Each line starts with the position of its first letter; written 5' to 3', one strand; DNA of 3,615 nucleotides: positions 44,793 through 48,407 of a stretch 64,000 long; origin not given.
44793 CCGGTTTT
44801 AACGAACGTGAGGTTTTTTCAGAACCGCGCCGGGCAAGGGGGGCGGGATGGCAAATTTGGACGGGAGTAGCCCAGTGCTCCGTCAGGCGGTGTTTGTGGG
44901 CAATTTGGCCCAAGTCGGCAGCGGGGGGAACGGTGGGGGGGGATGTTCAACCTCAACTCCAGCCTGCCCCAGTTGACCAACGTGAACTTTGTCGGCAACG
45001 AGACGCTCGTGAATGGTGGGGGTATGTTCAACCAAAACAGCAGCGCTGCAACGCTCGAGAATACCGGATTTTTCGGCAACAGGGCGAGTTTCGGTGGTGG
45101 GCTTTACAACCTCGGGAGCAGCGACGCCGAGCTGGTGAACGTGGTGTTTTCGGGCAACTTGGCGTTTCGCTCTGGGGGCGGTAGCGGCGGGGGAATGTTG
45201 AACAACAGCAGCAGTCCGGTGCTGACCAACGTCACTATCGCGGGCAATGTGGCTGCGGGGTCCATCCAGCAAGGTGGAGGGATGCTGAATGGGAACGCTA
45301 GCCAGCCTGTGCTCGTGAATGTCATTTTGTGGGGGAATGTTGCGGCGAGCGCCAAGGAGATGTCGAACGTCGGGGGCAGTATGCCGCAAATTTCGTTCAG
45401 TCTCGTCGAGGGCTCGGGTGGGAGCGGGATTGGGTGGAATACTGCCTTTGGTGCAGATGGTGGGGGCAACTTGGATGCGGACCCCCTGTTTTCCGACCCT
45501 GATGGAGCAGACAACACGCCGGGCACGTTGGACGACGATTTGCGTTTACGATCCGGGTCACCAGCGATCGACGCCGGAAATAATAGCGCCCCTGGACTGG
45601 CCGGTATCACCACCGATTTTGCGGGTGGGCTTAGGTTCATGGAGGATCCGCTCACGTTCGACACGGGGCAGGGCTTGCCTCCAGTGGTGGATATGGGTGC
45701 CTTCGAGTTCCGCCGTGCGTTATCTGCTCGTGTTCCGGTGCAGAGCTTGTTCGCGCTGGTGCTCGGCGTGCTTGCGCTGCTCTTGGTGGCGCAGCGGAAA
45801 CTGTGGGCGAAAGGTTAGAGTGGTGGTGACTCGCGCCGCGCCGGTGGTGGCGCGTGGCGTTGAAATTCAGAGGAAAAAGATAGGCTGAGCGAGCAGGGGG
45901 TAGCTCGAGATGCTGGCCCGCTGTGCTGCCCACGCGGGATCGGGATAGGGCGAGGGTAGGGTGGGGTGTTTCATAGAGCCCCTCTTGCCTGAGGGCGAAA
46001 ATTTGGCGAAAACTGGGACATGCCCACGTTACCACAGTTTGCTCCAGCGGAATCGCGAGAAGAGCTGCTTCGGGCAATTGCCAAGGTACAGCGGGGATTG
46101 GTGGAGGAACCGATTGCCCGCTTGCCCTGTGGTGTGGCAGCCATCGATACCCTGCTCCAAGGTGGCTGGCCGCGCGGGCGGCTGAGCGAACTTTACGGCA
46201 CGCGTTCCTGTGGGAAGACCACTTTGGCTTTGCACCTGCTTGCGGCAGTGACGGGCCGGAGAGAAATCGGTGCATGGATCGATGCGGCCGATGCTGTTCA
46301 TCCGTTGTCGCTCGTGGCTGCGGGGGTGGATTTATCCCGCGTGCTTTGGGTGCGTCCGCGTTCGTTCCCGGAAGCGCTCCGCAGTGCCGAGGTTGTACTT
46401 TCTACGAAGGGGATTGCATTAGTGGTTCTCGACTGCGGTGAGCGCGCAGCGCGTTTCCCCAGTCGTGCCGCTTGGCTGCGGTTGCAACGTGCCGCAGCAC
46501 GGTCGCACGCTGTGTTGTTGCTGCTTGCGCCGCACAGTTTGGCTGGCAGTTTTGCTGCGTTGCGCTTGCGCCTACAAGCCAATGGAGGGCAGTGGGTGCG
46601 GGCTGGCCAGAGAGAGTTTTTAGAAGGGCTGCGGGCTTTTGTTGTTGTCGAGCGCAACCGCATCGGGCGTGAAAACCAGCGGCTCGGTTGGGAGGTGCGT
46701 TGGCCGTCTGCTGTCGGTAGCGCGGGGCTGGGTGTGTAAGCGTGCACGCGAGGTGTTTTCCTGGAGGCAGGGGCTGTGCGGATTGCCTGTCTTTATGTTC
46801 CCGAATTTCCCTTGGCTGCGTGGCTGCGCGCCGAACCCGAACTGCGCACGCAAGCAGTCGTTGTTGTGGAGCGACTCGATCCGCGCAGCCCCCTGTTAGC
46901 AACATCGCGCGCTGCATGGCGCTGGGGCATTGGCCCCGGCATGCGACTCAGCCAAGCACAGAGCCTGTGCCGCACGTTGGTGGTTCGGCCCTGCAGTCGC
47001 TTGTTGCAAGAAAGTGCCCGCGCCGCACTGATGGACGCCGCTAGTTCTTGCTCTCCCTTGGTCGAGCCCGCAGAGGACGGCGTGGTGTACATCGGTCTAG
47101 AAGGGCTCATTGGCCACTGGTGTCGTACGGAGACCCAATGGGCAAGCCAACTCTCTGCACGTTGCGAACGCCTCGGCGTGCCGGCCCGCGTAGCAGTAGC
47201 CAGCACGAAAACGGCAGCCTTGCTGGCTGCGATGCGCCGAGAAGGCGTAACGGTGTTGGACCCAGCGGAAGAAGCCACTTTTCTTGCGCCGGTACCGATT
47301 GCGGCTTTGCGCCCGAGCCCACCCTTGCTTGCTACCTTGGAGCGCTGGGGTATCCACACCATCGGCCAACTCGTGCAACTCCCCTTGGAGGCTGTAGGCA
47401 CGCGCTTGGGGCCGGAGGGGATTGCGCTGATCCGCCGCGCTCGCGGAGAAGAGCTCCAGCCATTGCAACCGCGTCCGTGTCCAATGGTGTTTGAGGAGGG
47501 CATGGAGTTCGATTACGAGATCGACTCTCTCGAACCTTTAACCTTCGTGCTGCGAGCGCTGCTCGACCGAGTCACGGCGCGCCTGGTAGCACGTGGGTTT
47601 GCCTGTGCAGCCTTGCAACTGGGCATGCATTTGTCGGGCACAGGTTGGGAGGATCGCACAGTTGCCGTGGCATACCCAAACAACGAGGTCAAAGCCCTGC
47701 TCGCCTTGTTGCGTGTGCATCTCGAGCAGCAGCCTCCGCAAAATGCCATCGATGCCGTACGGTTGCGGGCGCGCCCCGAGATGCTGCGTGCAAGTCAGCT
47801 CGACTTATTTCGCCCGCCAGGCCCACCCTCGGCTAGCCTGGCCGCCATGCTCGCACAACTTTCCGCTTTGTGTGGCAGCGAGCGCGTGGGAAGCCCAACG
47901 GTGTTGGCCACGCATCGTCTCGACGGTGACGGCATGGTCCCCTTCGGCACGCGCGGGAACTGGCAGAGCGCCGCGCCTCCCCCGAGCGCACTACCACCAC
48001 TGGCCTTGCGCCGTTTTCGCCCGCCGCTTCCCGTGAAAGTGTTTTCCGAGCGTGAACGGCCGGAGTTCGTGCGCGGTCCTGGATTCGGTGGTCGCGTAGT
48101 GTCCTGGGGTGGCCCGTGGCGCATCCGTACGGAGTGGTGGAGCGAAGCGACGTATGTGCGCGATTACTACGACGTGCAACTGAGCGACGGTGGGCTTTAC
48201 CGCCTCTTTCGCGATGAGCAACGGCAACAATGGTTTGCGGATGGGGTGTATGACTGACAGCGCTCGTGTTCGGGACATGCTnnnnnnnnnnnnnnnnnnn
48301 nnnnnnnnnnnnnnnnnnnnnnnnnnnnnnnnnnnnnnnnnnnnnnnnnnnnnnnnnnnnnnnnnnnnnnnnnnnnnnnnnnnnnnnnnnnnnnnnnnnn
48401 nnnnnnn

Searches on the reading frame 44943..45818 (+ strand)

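Call 23: search_protein_families(library=pfam, proteins=[window:44943-45818:+], max_evalue=0.001)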
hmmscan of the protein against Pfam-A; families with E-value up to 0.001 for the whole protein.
window:44943-45818:+ (291 aa): 1 family
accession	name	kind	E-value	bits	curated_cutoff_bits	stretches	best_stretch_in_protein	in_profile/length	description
PF13229.12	Beta_helix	-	1.4e-05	25.2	25.9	1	5-163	7-142/158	Right handed beta helix region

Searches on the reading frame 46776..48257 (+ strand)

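Call 23: search_protein_families(library=pfam, proteins=[window:46776-48257:+], max_evalue=0.001)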
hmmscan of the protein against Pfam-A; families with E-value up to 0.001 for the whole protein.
window:46776-48257:+ (493 aa): 2 families
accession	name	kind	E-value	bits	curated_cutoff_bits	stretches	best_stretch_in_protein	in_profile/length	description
PF00817.25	IMS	-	6.7e-17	62.2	23.2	1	7-152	2-147/148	impB/mucB/samB family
PF11799.13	IMS_C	-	0.00047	21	20.7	0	244-322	9-86/109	impB/mucB/samB family C-terminal domain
